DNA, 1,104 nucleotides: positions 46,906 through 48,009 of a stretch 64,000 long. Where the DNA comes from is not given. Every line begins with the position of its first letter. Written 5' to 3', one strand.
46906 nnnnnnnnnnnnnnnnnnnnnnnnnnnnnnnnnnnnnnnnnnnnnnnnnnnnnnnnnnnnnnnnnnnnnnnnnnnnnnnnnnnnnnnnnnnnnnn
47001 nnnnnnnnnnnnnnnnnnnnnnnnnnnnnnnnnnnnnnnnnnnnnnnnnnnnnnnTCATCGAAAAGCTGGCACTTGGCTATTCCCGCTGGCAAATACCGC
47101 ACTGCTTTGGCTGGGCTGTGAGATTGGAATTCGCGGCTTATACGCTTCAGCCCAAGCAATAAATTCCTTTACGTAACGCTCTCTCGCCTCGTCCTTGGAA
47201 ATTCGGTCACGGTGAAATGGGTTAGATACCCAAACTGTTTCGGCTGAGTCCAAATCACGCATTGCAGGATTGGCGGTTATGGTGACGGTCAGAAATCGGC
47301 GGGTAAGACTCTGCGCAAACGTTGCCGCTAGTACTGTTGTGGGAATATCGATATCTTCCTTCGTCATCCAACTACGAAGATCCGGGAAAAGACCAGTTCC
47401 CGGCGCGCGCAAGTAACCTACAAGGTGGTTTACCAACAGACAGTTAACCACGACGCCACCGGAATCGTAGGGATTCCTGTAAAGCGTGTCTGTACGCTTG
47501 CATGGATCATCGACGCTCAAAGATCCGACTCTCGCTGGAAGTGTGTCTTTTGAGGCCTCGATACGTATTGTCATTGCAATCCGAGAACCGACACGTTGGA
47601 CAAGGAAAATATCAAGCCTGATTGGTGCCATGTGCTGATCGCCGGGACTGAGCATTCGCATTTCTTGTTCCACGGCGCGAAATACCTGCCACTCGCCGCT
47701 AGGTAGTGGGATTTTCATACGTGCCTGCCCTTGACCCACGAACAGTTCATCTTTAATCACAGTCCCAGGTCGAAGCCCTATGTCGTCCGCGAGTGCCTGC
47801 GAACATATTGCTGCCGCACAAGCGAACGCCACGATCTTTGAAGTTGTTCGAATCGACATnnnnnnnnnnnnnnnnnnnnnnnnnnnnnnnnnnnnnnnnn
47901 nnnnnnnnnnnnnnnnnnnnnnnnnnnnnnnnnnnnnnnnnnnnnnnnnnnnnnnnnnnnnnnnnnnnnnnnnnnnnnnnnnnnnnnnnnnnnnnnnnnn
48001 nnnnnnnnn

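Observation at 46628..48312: Two inverted MITE-like elements bracket a low-GC cargo gene: candidate non-autonomous composite mobile unit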

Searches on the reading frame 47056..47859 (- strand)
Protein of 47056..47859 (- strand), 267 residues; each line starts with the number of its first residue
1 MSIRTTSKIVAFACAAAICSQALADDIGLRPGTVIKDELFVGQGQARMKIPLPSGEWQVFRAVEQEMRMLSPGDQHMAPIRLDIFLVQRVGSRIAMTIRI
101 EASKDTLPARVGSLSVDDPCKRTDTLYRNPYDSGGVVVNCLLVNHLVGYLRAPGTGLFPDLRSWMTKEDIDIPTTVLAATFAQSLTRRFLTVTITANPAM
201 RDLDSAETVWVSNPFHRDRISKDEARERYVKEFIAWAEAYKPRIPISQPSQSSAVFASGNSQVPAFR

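Call 9: search_protein_families(library=pfam, proteins=[window:47056-47859:-], max_evalue=0.01)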
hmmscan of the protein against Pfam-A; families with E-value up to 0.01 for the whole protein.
window:47056-47859:- (267 aa): 0 families

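Call 10: find_homologous_proteins(query=window:47056-47859:-)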
Query window:47056-47859:- (267 aa): 8 proteins with E <= 0.001 among 943 candidates.
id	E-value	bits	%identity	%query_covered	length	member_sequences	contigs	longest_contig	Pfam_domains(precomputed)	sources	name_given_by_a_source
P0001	3.1e-174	595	100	100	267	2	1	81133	-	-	-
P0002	4.7e-133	460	78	99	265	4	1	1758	-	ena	-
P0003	1.5e-124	432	72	100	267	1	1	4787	-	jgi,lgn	jgi:hypothetical protein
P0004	3.9e-106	372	65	97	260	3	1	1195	-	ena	-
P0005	4.0e-102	359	63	95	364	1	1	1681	-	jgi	jgi:hypothetical protein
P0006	5.1e-84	300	55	100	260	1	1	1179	-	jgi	jgi:hypothetical protein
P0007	7.0e-77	276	57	82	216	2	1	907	-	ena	-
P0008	1.4e-24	105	42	56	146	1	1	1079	-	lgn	-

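Call 12: find_encoding_contigs(protein=P0003, flank=6000)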
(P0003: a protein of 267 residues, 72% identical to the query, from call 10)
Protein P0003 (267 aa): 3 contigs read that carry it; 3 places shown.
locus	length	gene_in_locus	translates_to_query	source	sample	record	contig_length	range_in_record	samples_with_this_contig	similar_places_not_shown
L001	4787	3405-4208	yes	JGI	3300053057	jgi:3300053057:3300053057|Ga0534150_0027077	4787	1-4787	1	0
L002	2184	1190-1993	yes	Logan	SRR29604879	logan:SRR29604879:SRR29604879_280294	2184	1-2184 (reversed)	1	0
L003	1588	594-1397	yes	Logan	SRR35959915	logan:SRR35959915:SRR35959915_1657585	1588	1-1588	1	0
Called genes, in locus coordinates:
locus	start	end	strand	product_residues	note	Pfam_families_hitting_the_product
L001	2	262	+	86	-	?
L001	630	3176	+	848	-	PF00069:Pkinase, PF03109:ABC1 (weak), PF07714:PK_Tyr_Ser-Thr, PF02095:Extensin_1 (weak), PF07382:HC2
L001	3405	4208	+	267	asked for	-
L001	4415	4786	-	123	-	?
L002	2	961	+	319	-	?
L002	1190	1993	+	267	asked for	-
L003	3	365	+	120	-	?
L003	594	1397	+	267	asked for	-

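Call 13: find_encoding_contigs(protein=P0002, flank=6000)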
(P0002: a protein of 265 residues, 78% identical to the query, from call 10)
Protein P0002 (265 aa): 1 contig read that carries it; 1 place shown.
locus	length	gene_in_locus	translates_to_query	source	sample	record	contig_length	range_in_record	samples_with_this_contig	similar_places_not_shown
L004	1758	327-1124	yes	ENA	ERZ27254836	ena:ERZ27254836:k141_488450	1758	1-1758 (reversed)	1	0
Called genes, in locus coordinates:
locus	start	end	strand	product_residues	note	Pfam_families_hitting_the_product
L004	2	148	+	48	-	?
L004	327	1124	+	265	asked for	-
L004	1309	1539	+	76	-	-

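Call 14: find_encoding_contigs(protein=P0005, flank=6000)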
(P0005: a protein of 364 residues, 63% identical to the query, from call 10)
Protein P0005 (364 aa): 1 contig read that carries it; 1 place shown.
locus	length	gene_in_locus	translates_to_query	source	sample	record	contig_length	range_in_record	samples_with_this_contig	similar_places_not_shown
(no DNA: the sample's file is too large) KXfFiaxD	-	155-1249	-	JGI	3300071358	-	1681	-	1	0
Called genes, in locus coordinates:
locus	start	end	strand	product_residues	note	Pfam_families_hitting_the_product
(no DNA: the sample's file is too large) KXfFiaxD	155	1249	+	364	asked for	-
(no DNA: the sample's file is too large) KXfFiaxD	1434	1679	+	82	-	?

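Call 46: search_dna_similar(query=window:47056-47859:-, collection=plasmids, mode=protein, max_evalue=0.001)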
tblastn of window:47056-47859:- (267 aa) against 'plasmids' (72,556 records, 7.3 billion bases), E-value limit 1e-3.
No match.

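Call 48: find_related_loci(query=window:47056-47859:-, collection=viral_contigs, flank=5000)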
Query window:47056-47859:- (267 aa) in viral_contigs; peptide patterns used: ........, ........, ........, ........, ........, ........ (x = any residue, [..] = any of these).
1 stretches matched a pattern, but none encodes a relative of the query by tblastn (E <= 1e-3).

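Call 53: search_protein_families(library=ncbifam, proteins=[window:47056-47859:-], max_evalue=1)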
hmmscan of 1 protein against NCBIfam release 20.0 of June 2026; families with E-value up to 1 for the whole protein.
window:47056-47859:- (267 aa): 0 families

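Call 54: search_protein_families(library=padloc, proteins=[window:47056-47859:-], max_evalue=1)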
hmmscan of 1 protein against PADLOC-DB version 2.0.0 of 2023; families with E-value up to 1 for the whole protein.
window:47056-47859:- (267 aa): 0 families

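Call 62: predict_structure(alignment_id=A3)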
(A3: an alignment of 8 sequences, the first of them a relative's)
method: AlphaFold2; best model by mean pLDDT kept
length: 267 residues; sequences in the alignment: 8
mean_pLDDT: 46.0   pTM: 0.43
mean pLDDT of the five models: 46.0, 44.5, 42.5, 41.6, 39.6
residues with pLDDT >= 90: 0; 70-90: 17; 50-70: 88; < 50: 162
segments of 3 or more residues with pLDDT < 50: 1-27, 106-116, 122-138, 152-154, 159-179, 183-189, 195-267
pLDDT, mean of each block of 10 residues (from residue 1): 44 38 42 74 57 68 65 59 64 57 47 43 38 39 58 50 44 41 45 42 27 36 40 37 28 28 26
secondary structure, 60 per line:
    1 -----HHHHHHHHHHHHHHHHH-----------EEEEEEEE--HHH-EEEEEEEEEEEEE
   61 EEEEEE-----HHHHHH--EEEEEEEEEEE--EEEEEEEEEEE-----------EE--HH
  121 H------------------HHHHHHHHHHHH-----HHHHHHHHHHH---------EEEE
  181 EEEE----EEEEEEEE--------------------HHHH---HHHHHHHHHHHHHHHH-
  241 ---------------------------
elements in order: H6-22 E34-41 E48-66 H72-77 E80-90 E93-103 H140-151 H157-167 E177-184 E189-196 H217-220 H224-239

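Call 63: search_protein_representatives(alignment_id=A3)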
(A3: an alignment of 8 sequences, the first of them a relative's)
Query: 8 sequences, 265 profile positions. Proteins with E-value up to 0.001 (for the whole library): 404; up to 1e-10: 142; up to 1e-30: 8. The best 150 are listed.
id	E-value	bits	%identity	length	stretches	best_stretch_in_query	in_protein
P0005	6.3e-130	448.3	-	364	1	4-264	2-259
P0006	2.7e-126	436.4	-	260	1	1-264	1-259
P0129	1.1e-76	273.8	-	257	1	11-265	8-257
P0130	5.7e-69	248.4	-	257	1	10-244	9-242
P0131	1.5e-68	247.1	-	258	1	14-265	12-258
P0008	2.8e-58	213.4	-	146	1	1-150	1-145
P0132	2.4e-45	171.0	-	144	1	116-246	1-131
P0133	2.2e-33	131.7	-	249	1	27-246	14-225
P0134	2.1e-29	118.7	-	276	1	7-252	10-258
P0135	8.0e-29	116.8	-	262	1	11-256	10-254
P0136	1.3e-28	116.2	-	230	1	15-245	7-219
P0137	8.0e-27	110.3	-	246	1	9-238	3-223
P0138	2.2e-26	108.8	-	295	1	19-244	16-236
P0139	2.6e-25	105.3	-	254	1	18-245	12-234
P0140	4.6e-25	104.5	-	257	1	30-244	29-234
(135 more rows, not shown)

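Call 65: search_protein_families(library=pfam, alignment_id=A4, max_evalue=0.01)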
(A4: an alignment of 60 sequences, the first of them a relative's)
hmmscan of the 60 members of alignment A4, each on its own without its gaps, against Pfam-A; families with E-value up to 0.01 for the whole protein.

A. member 1, P0001 (267 aa): 0 families

B. families by the number of members that match (of 60 scanned): 3 families
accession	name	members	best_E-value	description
PF09851.14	SHOCT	8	1.2e-06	Short C-terminal domain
PF05120.17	GvpG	4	5.3e-05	Gas vesicle protein G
PF20612.3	SHOCT_2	2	0.0055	SHOCT domain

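Call 68: find_encoding_contigs(protein=P0001, flank=3000)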
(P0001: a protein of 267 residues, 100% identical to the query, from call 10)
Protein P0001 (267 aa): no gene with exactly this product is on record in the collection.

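Call 69: predict_structure(alignment_id=A4)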
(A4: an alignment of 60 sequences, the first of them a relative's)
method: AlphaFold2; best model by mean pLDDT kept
length: 267 residues; sequences in the alignment: 60
mean_pLDDT: 87.0   pTM: 0.85
mean pLDDT of the five models: 87.0, 86.9, 86.3, 86.3, 86.1
residues with pLDDT >= 90: 178; 70-90: 44; 50-70: 41; < 50: 4
segments of 3 or more residues with pLDDT < 50: none
pLDDT, mean of each block of 10 residues (from residue 1): 56 61 63 95 91 97 91 80 96 97 84 85 96 92 95 77 95 96 93 97 95 98 98 98 78 55 89
secondary structure, 60 per line:
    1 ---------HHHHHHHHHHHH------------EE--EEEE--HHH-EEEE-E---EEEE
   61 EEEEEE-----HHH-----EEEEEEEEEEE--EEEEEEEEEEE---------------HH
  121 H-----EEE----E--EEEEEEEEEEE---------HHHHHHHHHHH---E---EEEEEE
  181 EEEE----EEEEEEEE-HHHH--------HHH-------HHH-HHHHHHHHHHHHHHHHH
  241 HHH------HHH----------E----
elements in order: H10-21 E38-41 E48-51 E57-66 E80-90 E93-103 E127-129 E137-147 H157-167 E175-184 E189-196 H198-201 H224-243

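Call 72: fold_search(model_id=the predicted structure, library=pdb)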
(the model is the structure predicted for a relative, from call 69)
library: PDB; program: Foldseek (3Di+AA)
matches with E <= 10: 724; with E <= 0.001: 0
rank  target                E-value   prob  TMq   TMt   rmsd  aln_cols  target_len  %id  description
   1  3bwg_C                2.5e-03  0.99  0.27  0.31  10.9       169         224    6  The crystal structure of possible transcriptional regulator YydK from Bacillus subtilis subsp. subtilis str. 168 (released 2008-01-22)
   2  3bwg_B                2.7e-03  0.97  0.24  0.27  11.2       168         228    7  The crystal structure of possible transcriptional regulator YydK from Bacillus subtilis subsp. subtilis str. 168 (released 2008-01-22)
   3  2p19_B                3.2e-03  0.99  0.28  0.48  10.0       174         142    9  Crystal structure of bacterial regulatory protein of gntR family from Corynebacterium glutamicum (released 2007-05-22)
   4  2ooi_A                4.2e-03  0.97  0.25  0.38  10.3       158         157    9  The crystal structure of gene product SA0254 from Staphylocococcus aureus subsp. aureus N315 (released 2007-02-27)
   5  3ddv_D                4.9e-03  0.99  0.28  0.50   8.1       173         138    6  The crystal structure of the transcriptional regulator (GntR family) from Enterococcus faecalis V583 (released 2008-10-07)
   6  2p19_C                4.9e-03  0.99  0.27  0.46  10.6       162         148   13  Crystal structure of bacterial regulatory protein of gntR family from Corynebacterium glutamicum (released 2007-05-22)
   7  3bwg_A                5.2e-03  0.97  0.26  0.30  10.8       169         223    6  The crystal structure of possible transcriptional regulator YydK from Bacillus subtilis subsp. subtilis str. 168 (released 2008-01-22)
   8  3hfi                  6.9e-03  0.99  0.27  0.48   9.6       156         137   12  The crystal structure of the putative regulator from Escherichia coli CFT073 (released 2009-05-26)
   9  2ogg                  7.3e-03  0.99  0.28  0.48  10.8       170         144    6  Structure of B. subtilis trehalose repressor (TreR) effector binding domain (released 2007-02-06)
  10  2p19_A                8.1e-03  0.98  0.27  0.45  10.8       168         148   11  Crystal structure of bacterial regulatory protein of gntR family from Corynebacterium glutamicum (released 2007-05-22)
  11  3hlz_B                9.1e-03  0.97  0.28  0.28   8.8       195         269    8  Crystal structure of BT_1490 (NP_810393.1) from BACTEROIDES THETAIOTAOMICRON VPI-5482 at 1.50 A resolution (released 2009-06-16)
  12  3l5z_A                9.6e-03  0.99  0.29  0.50   9.0       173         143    6  Crystal structure of transcriptional regulator, GntR family from Bacillus cereus (released 2010-01-05)
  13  2fa1_A                1.1e-02  0.97  0.26  0.41  10.3       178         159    8  Crystal structure of PhnF C-terminal domain (released 2006-01-10)
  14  3lhe                  1.3e-02  0.99  0.29  0.56   9.3       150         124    8  The crystal structure of the C-terminal domain of a GntR family transcriptional regulator from Bacillus anthracis str. S (released 2010-02-02)
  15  3ddv_B                1.3e-02  0.97  0.27  0.47  10.1       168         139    5  The crystal structure of the transcriptional regulator (GntR family) from Enterococcus faecalis V583 (released 2008-10-07)
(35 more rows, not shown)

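Call 91: find_encoding_contigs(protein=P0004, flank=3000)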
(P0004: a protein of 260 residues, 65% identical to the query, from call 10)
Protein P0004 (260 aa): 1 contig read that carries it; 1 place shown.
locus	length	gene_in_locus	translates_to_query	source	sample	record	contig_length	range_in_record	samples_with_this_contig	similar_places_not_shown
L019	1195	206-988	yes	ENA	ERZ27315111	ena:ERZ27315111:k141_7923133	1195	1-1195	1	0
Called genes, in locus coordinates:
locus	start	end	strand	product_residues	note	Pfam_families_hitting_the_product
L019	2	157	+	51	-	?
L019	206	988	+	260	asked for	-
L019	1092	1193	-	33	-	?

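Call 92: find_encoding_contigs(protein=P0006, flank=3000)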
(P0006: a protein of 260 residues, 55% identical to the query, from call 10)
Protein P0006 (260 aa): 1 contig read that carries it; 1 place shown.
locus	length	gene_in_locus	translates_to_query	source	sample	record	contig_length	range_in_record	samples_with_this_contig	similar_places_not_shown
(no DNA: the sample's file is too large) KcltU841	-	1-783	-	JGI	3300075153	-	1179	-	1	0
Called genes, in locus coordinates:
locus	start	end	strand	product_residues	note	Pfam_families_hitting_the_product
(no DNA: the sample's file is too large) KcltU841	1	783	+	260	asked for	?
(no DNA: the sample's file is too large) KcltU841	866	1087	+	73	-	PF07311:Dodecin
